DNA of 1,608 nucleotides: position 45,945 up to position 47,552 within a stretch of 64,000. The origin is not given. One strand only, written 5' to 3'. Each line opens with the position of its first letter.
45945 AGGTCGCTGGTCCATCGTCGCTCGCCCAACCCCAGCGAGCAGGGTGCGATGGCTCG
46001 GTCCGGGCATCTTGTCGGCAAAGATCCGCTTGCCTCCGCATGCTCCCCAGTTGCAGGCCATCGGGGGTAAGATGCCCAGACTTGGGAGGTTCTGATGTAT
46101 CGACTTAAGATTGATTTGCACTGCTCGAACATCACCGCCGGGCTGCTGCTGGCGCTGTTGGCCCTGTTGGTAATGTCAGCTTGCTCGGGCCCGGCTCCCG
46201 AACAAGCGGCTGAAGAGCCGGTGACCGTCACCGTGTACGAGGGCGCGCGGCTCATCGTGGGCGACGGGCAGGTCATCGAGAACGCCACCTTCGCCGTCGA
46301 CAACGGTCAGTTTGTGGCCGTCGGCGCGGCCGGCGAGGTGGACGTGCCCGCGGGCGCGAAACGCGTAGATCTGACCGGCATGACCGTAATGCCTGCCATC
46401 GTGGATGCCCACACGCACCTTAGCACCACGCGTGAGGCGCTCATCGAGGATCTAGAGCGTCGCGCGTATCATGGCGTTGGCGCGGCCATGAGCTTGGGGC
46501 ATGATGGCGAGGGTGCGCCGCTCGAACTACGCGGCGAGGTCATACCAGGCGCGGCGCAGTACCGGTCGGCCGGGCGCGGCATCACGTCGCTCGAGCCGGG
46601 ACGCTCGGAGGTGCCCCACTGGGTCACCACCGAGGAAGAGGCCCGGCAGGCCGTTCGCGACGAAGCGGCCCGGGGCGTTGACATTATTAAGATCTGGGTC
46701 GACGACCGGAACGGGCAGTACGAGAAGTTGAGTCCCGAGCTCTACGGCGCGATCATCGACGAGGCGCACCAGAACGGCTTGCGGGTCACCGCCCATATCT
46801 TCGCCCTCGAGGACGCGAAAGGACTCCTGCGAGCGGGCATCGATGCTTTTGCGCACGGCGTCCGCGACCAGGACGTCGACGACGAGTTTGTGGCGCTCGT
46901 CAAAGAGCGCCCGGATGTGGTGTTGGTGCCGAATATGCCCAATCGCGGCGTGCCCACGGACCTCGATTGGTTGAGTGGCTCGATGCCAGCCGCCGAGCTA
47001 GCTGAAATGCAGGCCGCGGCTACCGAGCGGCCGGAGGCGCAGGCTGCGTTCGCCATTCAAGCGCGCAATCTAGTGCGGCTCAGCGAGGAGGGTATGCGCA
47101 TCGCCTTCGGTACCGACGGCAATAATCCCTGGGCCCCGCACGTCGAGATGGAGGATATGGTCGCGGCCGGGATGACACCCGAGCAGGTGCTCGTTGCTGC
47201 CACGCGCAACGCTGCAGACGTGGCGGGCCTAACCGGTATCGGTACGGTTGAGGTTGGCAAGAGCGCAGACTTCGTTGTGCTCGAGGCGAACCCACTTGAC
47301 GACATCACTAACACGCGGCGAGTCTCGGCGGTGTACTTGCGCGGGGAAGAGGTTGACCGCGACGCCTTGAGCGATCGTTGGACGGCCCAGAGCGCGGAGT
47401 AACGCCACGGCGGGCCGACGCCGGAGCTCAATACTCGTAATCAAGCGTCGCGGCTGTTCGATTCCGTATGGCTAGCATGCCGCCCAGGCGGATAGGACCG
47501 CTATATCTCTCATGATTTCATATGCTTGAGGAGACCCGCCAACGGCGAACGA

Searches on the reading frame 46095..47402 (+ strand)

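Call 50: search_protein_families(library=pfam, proteins=[window:46095-47402:+], max_evalue=0.00001)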
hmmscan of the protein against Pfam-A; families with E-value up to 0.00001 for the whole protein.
window:46095-47402:+ (435 aa): 2 families
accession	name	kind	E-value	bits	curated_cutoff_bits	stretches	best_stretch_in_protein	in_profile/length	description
PF01979.26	Amidohydro_1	-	3e-22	79.8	25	1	97-420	1-345/345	Amidohydrolase family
PF07969.17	Amidohydro_3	-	2.3e-14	54.2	29.7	1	248-420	275-471/472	Amidohydrolase family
